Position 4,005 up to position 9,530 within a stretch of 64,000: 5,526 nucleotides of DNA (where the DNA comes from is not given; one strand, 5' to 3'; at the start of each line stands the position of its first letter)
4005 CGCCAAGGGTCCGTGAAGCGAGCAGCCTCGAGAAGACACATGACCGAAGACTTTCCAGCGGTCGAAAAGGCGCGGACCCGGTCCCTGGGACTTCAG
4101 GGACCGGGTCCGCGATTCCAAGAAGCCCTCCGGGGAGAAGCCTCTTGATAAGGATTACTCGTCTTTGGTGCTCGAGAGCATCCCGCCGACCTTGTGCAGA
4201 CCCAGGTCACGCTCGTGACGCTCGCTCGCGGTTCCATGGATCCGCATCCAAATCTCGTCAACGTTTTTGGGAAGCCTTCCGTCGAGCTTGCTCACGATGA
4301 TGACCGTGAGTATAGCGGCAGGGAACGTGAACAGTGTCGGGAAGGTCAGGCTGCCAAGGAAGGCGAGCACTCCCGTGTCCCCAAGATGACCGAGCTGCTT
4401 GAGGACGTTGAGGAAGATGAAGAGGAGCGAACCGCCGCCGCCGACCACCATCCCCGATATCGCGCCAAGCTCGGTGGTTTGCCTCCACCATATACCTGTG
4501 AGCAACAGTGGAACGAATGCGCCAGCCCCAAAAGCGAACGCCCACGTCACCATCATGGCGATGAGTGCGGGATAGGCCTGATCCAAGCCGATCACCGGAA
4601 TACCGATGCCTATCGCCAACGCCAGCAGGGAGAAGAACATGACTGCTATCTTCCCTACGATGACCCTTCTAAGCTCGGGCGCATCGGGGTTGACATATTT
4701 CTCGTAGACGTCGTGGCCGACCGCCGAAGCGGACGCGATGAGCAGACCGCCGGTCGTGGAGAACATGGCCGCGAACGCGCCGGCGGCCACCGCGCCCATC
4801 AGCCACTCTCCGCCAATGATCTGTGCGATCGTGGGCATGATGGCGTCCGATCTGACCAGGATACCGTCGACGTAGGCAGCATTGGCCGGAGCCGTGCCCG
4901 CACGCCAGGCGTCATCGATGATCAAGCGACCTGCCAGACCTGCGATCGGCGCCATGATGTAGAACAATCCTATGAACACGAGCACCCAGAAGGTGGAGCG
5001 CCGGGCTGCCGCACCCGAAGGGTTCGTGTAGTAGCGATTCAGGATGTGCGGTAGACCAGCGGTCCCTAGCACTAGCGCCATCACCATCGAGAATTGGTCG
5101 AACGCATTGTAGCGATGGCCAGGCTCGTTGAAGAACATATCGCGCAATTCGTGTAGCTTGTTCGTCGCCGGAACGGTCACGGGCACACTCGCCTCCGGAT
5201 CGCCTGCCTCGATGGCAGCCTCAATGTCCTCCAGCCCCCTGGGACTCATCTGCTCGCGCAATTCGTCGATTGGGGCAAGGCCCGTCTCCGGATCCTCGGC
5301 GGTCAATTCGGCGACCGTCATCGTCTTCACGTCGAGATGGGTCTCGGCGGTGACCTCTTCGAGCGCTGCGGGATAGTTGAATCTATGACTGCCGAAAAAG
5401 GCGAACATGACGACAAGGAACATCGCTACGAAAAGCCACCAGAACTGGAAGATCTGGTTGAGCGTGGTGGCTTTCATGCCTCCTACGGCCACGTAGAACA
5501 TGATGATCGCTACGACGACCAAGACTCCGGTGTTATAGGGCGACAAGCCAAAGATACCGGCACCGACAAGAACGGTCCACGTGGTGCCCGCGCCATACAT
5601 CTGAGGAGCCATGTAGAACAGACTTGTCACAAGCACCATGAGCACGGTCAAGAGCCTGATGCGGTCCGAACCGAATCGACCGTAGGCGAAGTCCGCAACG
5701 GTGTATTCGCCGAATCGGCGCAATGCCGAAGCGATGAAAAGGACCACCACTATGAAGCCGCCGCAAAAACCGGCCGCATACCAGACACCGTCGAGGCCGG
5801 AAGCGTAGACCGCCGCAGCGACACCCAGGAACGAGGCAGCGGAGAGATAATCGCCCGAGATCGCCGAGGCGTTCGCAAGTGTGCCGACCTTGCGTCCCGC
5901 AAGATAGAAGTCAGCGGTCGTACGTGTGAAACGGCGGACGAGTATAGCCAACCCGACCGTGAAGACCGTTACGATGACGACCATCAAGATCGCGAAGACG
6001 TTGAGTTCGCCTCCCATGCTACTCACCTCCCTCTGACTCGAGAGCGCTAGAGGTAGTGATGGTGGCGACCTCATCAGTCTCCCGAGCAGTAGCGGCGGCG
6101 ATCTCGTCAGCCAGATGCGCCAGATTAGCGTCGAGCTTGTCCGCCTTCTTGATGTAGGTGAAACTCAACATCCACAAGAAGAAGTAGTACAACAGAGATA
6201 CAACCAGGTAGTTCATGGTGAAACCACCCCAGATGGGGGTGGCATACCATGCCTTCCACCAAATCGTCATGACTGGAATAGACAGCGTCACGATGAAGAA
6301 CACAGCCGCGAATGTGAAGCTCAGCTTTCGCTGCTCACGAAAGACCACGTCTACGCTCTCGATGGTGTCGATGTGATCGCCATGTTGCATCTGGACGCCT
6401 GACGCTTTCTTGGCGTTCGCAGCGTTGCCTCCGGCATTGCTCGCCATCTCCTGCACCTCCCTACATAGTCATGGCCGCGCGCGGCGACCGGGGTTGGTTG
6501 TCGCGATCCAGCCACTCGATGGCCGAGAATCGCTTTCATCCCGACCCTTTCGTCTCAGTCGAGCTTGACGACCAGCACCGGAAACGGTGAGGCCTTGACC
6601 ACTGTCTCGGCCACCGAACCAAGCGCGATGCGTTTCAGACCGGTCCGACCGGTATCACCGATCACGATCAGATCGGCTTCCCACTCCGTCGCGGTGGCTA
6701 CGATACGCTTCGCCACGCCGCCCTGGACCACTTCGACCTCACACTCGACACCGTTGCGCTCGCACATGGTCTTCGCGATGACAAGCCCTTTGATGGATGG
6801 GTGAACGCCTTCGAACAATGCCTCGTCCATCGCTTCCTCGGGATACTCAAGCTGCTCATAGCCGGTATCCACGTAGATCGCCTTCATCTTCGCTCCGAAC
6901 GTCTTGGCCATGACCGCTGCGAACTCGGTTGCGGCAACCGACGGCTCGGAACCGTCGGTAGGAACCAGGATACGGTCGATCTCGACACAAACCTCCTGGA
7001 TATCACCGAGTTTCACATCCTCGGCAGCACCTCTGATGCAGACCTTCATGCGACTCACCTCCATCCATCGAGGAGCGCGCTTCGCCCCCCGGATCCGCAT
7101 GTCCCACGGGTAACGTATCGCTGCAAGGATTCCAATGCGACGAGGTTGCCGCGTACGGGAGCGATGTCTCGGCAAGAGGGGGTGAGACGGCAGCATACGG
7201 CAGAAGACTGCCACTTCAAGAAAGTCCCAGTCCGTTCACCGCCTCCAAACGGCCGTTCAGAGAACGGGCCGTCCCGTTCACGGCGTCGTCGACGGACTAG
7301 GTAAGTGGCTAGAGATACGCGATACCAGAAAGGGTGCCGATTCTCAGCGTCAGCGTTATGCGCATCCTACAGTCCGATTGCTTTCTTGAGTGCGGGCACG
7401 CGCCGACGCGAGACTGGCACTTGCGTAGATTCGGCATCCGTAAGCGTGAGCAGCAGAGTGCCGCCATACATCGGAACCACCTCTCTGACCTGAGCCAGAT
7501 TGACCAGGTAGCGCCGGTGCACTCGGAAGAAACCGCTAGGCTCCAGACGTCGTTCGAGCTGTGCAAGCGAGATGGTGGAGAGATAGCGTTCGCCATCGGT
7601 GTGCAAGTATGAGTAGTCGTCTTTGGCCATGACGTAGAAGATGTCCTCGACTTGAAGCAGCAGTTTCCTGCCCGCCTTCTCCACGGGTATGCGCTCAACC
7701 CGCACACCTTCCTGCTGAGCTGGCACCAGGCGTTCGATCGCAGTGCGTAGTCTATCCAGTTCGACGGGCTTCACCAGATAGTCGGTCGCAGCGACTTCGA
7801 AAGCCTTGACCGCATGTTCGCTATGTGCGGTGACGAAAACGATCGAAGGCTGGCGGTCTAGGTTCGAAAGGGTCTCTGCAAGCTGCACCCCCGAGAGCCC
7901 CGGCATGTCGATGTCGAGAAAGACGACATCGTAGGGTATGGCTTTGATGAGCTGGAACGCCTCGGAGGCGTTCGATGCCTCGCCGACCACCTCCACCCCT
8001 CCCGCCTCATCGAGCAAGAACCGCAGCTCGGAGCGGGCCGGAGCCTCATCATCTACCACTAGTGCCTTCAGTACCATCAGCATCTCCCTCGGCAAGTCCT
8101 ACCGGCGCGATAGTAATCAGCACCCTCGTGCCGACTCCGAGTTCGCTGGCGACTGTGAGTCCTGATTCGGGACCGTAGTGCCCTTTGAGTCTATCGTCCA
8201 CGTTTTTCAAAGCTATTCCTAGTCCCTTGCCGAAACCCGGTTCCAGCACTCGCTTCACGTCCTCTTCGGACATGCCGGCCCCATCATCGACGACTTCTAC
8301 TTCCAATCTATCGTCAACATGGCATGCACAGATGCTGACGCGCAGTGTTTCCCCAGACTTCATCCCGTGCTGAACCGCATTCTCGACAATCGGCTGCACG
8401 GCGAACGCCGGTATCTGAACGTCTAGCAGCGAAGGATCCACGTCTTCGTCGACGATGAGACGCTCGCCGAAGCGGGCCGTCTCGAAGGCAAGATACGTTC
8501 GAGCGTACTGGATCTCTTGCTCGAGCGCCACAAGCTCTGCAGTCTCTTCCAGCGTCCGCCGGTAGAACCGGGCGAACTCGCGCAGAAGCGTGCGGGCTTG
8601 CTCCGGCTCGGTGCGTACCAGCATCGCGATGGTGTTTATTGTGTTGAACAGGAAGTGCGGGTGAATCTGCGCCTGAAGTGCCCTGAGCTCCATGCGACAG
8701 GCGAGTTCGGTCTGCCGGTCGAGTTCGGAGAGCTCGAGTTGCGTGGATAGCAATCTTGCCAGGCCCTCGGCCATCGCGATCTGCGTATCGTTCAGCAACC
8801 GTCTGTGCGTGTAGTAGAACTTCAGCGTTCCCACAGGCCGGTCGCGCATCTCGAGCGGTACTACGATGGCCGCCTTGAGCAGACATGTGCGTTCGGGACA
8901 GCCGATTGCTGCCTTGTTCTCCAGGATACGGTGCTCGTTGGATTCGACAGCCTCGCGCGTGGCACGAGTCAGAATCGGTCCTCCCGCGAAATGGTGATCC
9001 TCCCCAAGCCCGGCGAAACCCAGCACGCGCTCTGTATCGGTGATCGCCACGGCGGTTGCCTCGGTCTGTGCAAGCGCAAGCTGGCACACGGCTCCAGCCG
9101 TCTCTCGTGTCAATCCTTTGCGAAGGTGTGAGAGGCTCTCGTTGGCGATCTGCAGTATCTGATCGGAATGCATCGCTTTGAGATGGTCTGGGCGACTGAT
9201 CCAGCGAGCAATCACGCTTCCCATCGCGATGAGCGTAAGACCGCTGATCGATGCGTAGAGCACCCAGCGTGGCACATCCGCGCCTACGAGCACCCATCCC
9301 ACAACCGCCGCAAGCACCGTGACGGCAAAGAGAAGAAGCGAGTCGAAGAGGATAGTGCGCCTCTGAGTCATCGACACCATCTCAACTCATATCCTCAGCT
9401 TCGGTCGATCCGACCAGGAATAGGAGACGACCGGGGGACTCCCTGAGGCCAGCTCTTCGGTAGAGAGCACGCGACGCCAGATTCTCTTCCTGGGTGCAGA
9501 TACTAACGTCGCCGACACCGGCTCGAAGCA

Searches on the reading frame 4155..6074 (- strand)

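Call 10: search_protein_families(library=pfam, proteins=[window:4155-6074:-], max_evalue=0.001)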
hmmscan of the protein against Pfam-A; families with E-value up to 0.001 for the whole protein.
window:4155-6074:- (639 aa): 1 family
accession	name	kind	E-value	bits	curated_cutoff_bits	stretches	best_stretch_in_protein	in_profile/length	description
PF00474.23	SSF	-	6e-62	210.3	22.8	2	56-227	1-167/406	Sodium:solute symporter family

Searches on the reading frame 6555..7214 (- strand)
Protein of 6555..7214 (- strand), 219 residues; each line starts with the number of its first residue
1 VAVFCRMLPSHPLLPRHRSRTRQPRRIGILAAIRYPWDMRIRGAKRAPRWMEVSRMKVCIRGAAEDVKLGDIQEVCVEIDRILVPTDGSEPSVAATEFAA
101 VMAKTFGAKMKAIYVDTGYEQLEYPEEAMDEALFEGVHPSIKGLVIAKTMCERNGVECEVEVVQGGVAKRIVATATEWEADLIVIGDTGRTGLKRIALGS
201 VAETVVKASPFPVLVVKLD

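Call 10: search_protein_families(library=pfam, proteins=[window:6555-7214:-], max_evalue=0.001)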
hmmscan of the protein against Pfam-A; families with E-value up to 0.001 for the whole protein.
window:6555-7214:- (219 aa): 1 family
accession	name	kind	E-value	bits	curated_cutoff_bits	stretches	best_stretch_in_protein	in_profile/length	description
PF00582.32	Usp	-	8.6e-31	107.8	24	1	79-217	2-141/141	Universal stress protein family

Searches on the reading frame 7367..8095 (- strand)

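Call 10: search_protein_families(library=pfam, proteins=[window:7367-8095:-], max_evalue=0.001)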
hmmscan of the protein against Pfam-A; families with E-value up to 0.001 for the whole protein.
window:7367-8095:- (242 aa): 2 families
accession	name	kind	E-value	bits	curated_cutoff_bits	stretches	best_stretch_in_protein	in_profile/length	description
PF00072.30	Response_reg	-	2.7e-26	92.4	30.2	1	12-121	2-111/111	Response regulator receiver domain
PF04397.21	LytTR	-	3.9e-26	91.6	22.6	1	145-240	4-97/98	LytTr DNA-binding domain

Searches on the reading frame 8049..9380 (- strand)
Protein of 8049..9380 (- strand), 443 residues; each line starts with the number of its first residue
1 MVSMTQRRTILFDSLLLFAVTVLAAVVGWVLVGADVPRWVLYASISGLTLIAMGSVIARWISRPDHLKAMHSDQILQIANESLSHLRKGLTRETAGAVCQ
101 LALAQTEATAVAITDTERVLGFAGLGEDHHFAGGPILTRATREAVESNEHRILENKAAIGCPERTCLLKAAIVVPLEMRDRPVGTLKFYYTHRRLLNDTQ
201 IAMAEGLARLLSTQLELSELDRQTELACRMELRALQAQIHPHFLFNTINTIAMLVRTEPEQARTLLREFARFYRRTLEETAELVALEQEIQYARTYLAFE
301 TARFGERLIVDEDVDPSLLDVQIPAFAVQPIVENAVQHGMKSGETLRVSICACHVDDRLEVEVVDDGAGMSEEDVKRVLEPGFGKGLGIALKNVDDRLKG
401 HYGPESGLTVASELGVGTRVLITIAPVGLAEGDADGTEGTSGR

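Call 9: search_protein_families(library=pfam, proteins=[window:8049-9380:-], max_evalue=0.001)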
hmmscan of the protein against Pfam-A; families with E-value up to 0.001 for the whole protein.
window:8049-9380:- (443 aa): 7 families
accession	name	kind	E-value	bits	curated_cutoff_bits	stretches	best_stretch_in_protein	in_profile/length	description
PF06580.19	His_kinase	-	3.3e-25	88.6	25.2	1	230-308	1-81/81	Histidine kinase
PF02518.31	HATPase_c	-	1e-12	48.9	26.4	1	327-424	9-107/111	Histidine kinase-, DNA gyrase B-, and HSP90-like ATPase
PF13492.12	GAF_3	-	1.3e-07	32.5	27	1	163-216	75-128/129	GAF domain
PF13185.12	GAF_2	-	2e-06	28.5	28.6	1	108-212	22-132/136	GAF domain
PF13581.12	HATPase_c_2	-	0.00013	22.4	27.4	1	327-391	35-104/127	Histidine kinase-like ATPase domain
PF13589.12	HATPase_c_3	-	0.00041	20.8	25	1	325-403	4-74/137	Histidine kinase-, DNA gyrase B-, and HSP90-like ATPase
PF01590.32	GAF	-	0.00045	21.2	22.4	0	143-215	57-133/133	GAF domain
